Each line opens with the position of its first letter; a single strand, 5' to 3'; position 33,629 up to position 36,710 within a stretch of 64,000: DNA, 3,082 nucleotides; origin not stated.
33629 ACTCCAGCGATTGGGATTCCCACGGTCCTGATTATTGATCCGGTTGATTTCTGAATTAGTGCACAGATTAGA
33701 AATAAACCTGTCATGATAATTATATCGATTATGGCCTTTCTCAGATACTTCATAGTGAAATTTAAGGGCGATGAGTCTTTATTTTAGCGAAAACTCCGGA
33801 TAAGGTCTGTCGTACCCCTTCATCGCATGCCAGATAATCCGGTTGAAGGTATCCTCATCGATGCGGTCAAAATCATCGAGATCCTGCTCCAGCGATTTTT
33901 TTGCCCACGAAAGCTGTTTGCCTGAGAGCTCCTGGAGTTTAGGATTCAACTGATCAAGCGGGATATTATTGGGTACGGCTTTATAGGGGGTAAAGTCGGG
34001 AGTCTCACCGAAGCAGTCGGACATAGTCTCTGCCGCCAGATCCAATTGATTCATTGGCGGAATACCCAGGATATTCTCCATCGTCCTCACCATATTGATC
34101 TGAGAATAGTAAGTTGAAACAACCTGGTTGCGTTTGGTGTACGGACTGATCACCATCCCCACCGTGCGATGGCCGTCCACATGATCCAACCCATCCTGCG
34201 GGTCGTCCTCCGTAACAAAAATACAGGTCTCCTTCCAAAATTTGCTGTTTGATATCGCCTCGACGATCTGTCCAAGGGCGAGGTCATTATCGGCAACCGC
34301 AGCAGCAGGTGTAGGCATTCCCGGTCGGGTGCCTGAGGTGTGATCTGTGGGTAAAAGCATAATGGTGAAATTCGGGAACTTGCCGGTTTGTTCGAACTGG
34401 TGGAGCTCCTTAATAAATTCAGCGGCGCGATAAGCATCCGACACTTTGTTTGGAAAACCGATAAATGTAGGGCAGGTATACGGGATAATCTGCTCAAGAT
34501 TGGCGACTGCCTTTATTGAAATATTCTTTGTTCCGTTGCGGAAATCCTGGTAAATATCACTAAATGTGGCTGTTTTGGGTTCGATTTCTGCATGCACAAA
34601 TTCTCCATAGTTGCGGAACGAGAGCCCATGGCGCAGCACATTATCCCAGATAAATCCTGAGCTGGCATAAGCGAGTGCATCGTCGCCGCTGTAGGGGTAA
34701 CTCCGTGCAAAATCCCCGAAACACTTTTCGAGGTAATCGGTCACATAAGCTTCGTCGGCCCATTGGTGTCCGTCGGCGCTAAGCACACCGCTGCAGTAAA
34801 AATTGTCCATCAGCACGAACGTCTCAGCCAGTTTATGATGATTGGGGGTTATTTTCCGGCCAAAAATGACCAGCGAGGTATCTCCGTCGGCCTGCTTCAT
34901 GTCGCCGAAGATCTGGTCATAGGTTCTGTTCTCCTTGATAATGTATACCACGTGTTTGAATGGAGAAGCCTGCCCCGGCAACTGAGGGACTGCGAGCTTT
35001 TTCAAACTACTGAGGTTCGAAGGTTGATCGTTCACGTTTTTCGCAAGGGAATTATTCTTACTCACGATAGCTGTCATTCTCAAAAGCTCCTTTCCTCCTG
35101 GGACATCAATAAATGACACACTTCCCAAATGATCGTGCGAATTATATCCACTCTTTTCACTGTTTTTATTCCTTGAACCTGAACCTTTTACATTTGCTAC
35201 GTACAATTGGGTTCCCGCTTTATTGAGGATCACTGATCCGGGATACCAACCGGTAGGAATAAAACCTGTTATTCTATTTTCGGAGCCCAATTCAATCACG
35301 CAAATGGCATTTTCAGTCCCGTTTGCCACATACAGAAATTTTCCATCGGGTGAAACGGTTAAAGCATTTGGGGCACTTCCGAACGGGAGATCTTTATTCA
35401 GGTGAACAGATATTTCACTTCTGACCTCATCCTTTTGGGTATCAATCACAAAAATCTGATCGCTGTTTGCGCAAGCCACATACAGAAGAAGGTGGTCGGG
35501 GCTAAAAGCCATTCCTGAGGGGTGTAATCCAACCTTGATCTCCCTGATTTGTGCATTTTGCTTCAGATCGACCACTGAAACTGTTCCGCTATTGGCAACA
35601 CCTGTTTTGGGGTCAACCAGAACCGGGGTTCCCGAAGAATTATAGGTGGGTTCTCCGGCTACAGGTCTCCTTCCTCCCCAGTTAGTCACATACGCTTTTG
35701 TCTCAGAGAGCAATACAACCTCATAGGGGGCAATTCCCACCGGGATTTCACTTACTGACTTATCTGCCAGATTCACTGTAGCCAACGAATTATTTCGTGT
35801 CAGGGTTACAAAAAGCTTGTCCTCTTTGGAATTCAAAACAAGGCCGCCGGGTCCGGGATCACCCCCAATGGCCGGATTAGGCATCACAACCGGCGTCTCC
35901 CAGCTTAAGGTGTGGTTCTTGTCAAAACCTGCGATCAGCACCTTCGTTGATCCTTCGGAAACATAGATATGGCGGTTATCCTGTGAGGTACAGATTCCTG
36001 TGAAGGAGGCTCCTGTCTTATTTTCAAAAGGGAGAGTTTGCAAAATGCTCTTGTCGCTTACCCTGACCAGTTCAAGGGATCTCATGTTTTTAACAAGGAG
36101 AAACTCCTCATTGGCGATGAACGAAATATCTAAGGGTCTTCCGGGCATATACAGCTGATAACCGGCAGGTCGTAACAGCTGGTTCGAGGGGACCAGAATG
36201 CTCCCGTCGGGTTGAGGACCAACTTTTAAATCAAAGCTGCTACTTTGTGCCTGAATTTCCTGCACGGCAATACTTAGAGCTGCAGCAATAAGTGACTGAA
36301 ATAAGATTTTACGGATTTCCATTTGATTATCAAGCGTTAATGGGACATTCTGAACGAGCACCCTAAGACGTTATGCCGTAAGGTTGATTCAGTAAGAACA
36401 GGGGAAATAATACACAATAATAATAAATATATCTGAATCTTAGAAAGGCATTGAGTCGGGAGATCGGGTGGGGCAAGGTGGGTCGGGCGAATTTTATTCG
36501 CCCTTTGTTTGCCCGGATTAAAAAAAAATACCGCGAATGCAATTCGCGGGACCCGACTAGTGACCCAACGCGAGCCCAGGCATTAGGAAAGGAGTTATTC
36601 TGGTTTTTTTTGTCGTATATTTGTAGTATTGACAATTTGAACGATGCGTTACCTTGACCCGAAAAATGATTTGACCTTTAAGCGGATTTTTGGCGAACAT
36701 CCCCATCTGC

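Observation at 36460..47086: Repeat-delimited cassette array: Rpn nuclease, two giant NHL-propeller surface proteins and a membrane AraC regulator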

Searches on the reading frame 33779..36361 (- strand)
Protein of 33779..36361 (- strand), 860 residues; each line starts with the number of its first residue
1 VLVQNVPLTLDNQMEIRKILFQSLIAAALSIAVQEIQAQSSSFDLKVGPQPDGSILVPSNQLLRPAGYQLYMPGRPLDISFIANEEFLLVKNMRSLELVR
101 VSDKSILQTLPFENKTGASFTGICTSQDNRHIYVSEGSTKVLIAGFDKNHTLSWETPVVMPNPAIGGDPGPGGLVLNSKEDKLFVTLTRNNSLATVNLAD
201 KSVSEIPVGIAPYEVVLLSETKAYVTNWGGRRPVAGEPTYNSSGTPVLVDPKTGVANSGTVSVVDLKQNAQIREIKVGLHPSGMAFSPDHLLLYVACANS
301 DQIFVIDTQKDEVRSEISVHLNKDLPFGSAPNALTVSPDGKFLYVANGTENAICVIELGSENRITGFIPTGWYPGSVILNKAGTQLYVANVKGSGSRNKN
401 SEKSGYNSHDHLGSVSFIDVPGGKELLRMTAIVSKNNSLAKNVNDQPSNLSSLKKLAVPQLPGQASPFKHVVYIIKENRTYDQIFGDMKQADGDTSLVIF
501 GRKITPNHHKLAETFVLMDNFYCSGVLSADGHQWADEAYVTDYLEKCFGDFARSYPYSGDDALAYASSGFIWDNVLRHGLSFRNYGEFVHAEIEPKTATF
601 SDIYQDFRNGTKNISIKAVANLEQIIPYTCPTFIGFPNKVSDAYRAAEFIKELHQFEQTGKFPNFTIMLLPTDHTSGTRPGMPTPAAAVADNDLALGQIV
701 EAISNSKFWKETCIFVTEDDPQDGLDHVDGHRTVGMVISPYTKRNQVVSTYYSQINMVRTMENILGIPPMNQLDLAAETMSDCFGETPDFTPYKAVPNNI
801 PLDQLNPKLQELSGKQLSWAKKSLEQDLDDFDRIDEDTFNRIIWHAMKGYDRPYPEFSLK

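Call 10: search_protein_families(library=pfam, proteins=[window:33779-36361:-], max_evalue=0.01)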
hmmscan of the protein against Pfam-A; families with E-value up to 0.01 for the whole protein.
window:33779-36361:- (860 aa): 10 families
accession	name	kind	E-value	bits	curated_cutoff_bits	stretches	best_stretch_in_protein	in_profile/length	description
PF04185.19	Phosphoesterase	-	4.4e-15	56.1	23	2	494-768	96-356/356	Phosphoesterase family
PF10282.15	Lactonase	-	2.2e-09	37.4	21.7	1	271-392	184-311/344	Lactonase, 7-bladed beta-propeller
PF08450.18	SGL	-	3.1e-08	33.9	26.3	0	330-362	135-167/246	SMP-30/Gluconolactonase/LRE-like region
PF21783.3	YNCE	-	3e-06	27.2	27.1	1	258-357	49-140/339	YNCE-like beta-propeller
PF01731.26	Arylesterase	-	4.9e-06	27.1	21.3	0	329-357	54-82/86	Arylesterase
PF23414.1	Beta-prop_EML_2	-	0.00035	20.5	90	1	256-348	17-101/266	Echinoderm microtubule-associated protein second beta-propeller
PF25174.1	Beta-prop_THOC3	-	0.00076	19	305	1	258-351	68-152/272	THOC3 beta-propeller domain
PF23393.2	Beta-prop_WDR90_POC16_2nd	-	0.0028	17.3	60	1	257-357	56-156/291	WDR90/POC16, second beta-propeller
PF00884.28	Sulfatase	-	0.0032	17.3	25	0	680-766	201-300/301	Sulfatase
PF04053.20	B-prop_COPA_B_2nd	-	0.0051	16.8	57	0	302-367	3-68/248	COPA/B second beta-propeller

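Call 87: find_encoding_contigs(protein=window:33779-36322:-, flank=8000, max_places=10)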
Protein window:33779-36322:- (847 aa): 5 contigs read that carry it; 2 places shown.
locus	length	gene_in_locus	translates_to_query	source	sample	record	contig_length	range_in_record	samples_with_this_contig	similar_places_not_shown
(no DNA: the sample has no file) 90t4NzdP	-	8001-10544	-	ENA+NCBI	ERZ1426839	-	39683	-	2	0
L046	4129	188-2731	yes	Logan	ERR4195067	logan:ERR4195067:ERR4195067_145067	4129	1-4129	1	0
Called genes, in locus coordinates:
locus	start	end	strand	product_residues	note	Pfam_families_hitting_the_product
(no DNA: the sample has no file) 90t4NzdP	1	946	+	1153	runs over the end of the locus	PF25021:TEN_NHL (faint), PF01731:Arylesterase (faint), PF05345:He_PIG (weak), PF12733:Cadherin-like, PF01436:NHL (weak), PF05345:He_PIG, PF12733:Cadherin-like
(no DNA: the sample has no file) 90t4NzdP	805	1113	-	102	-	-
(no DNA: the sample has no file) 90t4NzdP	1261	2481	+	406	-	PF00165:HTH_AraC (faint), PF12833:HTH_18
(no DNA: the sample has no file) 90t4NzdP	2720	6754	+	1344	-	PF06977:SdiA-regulated (faint), PF08450:SGL (faint), PF22807:TrAA12 (faint), PF25021:TEN_NHL (faint), PF01436:NHL (weak), PF05345:He_PIG, PF01436:NHL (weak), PF05345:He_PIG (weak), +3 more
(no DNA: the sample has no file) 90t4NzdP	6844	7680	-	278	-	PF12784:PDDEXK_2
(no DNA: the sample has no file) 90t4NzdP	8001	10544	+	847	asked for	PF21783:YNCE (faint), PF01731:Arylesterase (faint), PF08450:SGL (faint), PF22494:choice_anch_I (faint), PF10282:Lactonase, PF04185:Phosphoesterase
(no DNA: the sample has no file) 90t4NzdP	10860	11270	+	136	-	-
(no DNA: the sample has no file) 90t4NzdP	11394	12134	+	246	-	PF02517:Rce1-like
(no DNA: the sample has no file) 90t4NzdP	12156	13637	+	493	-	PF18940:DUF5687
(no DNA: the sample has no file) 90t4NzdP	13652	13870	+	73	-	?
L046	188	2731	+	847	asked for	PF21783:YNCE (faint), PF01731:Arylesterase (faint), PF08450:SGL (faint), PF22494:choice_anch_I (faint), PF10282:Lactonase, PF04185:Phosphoesterase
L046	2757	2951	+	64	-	-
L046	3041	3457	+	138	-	-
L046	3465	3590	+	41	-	-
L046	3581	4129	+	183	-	?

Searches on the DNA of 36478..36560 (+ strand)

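Call 69: build_rna_model(alignment_id=A8, structure=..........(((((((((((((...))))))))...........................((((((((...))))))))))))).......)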
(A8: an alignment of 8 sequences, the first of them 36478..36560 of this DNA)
Model R1 built from alignment A8 (8 sequences, 92 columns); structure: as given.
model positions 82; base pairs 21; branch points 1; effective number of sequences 2.06; information 0.692 bits per position. Calibrated on 0.2 Mb of random sequence (short: E-values are rough).
structure used (alignment columns):
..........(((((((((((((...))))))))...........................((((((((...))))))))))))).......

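Call 70: search_with_rna_model(model_id=R1, source=window, filters=off, max_evalue=10)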
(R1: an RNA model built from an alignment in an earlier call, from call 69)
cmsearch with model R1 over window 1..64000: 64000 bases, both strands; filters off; matches with E-value up to 10: 22.
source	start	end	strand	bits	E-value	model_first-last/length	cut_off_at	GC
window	36477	36560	+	97.8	5.7e-23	1-82/82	no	0.5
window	37478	37560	+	96.1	1.6e-22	1-82/82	no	0.53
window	43257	43336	+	92.4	1.4e-21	1-82/82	no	0.51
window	47010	47089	+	87.7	2.2e-20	1-82/82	no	0.51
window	43254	43333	-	59.2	5e-13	1-82/82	no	0.49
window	47007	47086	-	57.3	1.6e-12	1-82/82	no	0.52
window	36474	36557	-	54.7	7e-12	1-82/82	no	0.5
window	37475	37557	-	49.6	1.5e-10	1-82/82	no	0.49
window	58287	58354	+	18.6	0.014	1-82/82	no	0.43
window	58284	58351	-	12.8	0.44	1-82/82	no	0.38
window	23539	23642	+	10.8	1.5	1-82/82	no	0.41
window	2547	2621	+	10.8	1.5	1-82/82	no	0.32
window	31421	31523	+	10.5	1.8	1-82/82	no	0.41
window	27293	27357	-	10.2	2.1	1-82/82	no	0.42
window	22642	22696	-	10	2.3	1-82/82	no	0.51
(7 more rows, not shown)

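Call 71: search_with_rna_model(model_id=R1, sources=[L001, L002, L003, L004, L007, L037, L038, L039, L040, L041, L012, L013, L016, L019, L022, L028, L030, L033], max_evalue=1)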
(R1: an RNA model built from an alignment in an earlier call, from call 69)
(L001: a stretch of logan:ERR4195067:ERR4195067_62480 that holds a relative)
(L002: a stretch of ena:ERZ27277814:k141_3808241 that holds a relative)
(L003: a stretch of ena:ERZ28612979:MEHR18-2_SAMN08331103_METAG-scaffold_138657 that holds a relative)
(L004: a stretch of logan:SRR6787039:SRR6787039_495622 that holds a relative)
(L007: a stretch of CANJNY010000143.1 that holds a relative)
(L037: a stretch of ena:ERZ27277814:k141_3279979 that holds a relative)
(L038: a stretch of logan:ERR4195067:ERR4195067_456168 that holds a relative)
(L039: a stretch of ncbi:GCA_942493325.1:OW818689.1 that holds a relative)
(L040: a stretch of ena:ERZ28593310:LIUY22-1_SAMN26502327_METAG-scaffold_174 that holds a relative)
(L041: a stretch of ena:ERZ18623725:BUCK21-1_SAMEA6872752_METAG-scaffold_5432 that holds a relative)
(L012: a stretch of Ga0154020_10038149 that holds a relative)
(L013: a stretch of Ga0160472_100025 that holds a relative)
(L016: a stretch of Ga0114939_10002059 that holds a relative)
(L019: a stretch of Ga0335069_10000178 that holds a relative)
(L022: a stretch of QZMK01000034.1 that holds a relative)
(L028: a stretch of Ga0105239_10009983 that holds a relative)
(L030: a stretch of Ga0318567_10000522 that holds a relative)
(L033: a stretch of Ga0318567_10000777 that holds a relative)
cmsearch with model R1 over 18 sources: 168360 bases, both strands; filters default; matches with E-value up to 1: 40.
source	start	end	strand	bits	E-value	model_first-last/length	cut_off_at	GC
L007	109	190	+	100.2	3.6e-23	1-82/82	no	0.5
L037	4676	4756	-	90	1.6e-20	1-82/82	no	0.44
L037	191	261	-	75.7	7.2e-17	1-82/82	no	0.52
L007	106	187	-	74.1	1.9e-16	1-82/82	no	0.5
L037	5673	5752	-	62.6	1.7e-13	1-82/82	no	0.47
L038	4205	4266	-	59.8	9.3e-13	22-82/82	5'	0.55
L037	4679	4759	+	54.3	2.4e-11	1-82/82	no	0.42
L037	194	264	+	46.8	2e-09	1-82/82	no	0.55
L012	2903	2976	-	46.8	2e-09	1-82/82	no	0.55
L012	2906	2976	+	39.5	1.6e-07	1-82/82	no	0.55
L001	1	33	-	36.2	1.1e-06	1-33/82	3'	0.55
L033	6657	6740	-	25.8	0.00054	1-82/82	no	0.48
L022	11905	11980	-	25.1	0.00079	1-82/82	no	0.42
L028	460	517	-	23.5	0.0021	1-82/82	no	0.5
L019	219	284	+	22.4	0.004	1-82/82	no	0.58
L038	4208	4266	+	21.1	0.0084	1-58/82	3'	0.53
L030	2715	2757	-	21.1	0.0086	1-82/82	no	0.53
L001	1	36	+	20.7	0.011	28-82/82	5'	0.53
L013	12231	12290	+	20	0.017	1-82/82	no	0.48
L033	6705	6750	+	19.9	0.018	1-82/82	no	0.43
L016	10310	10377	+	19.6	0.021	1-82/82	no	0.49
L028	4077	4156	+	19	0.03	1-82/82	no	0.3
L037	5676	5748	+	18.5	0.041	1-82/82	no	0.45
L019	1256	1314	-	18.4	0.041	1-82/82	no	0.71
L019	199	256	-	18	0.052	1-82/82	no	0.69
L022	11946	12009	+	17.5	0.073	1-82/82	no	0.45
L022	6152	6220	-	17.3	0.083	1-82/82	no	0.42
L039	6336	6429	-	16.5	0.13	1-82/82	no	0.43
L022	11410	11428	-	16.5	0.13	9-27/82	no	0.68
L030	2728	2749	+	16.4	0.14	50-71/82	no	0.55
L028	488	509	+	16.4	0.14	50-71/82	no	0.55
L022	11402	11467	+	16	0.18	1-82/82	no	0.47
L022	11751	11769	+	15.5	0.24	9-27/82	no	0.74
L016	10318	10336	-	15.1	0.3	9-27/82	no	0.68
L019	1279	1319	+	14.6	0.4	1-82/82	no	0.61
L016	2940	3039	-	14.2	0.51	1-82/82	no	0.48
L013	12239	12257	-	13.7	0.7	9-27/82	no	0.68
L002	5590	5649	+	13.4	0.82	1-82/82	no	0.3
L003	854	913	+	13.4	0.82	1-82/82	no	0.3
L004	680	739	+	13.4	0.82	1-82/82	no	0.3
